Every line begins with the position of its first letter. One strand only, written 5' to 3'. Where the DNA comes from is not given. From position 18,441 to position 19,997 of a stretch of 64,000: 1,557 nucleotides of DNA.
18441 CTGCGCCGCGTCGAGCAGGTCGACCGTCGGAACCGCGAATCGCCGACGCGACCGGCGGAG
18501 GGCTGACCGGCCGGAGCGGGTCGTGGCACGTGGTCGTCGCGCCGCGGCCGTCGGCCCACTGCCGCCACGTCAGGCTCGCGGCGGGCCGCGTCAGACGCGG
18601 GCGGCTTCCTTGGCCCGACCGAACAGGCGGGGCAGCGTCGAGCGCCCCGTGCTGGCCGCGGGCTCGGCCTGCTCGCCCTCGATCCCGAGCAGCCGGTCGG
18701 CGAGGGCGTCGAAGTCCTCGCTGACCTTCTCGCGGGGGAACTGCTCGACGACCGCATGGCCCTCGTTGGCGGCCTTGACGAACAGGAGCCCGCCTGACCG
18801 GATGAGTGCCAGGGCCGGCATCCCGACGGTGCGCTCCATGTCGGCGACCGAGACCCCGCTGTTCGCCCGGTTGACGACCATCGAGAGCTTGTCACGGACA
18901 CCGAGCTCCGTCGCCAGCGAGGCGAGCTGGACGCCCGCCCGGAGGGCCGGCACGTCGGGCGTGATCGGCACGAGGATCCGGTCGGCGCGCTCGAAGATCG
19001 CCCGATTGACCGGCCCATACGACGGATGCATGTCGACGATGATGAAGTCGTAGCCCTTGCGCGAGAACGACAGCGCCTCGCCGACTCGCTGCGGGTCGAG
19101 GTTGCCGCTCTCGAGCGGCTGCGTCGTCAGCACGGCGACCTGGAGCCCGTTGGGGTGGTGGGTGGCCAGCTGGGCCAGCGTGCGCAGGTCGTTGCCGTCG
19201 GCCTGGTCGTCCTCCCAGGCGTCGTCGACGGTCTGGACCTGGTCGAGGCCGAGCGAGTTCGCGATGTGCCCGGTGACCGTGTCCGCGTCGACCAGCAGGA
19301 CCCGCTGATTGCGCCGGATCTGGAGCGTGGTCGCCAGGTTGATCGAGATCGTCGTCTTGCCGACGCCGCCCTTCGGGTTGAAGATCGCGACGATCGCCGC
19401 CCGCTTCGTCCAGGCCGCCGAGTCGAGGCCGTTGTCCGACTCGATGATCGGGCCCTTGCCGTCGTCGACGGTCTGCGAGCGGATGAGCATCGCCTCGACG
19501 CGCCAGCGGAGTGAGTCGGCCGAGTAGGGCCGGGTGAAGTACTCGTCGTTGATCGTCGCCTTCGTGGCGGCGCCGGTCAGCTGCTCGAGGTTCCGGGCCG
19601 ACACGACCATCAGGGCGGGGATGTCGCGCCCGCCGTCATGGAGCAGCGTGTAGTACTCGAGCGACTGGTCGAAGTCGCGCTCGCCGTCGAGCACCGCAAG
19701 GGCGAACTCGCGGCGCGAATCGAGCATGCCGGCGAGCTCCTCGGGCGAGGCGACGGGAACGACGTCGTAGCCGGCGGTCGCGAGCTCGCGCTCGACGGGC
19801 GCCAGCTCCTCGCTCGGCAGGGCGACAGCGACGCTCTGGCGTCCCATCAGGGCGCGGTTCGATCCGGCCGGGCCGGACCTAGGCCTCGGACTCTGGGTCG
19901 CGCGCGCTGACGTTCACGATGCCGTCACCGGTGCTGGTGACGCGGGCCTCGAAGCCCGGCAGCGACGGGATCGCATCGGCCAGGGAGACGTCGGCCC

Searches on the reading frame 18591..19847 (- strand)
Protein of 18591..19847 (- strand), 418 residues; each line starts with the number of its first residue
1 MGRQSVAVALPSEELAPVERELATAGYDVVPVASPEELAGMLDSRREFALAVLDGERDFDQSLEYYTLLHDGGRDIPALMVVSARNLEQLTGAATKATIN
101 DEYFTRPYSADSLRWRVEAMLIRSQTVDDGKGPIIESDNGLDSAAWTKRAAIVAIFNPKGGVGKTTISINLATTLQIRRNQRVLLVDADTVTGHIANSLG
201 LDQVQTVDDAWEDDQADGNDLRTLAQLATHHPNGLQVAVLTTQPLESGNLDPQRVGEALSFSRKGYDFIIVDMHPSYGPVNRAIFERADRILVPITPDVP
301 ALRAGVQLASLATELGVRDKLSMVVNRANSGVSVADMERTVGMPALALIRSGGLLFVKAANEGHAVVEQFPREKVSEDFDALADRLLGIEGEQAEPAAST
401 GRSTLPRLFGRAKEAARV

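Call 78: search_protein_families(library=pfam, proteins=[window:18591-19847:-], max_evalue=0.001)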
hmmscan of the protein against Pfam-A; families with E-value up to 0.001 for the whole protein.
window:18591-19847:- (418 aa): 6 families
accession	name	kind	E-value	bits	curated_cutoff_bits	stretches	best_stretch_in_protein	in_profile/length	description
PF13614.12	AAA_31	-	1.5e-19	71.1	27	1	152-303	3-155/177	AAA domain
PF01656.29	CbiA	-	3.2e-11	43.7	25.4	1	153-305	1-54/125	CobQ/CobB/MinD/ParA nucleotide binding domain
PF10609.15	ParA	-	1.9e-09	37.7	27.1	1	151-216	4-70/246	NUBPL iron-transfer P-loop NTPase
PF09140.17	MipZ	-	3.5e-06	27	20.7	1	152-295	2-129/262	ATPase MipZ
PF06564.18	CBP_BcsQ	-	7.6e-06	26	21.3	1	154-301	5-151/234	Cellulose biosynthesis protein BcsQ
PF02374.21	ArsA_ATPase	-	0.00056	19.7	24.3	0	155-189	5-38/305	Anion-transporting ATPase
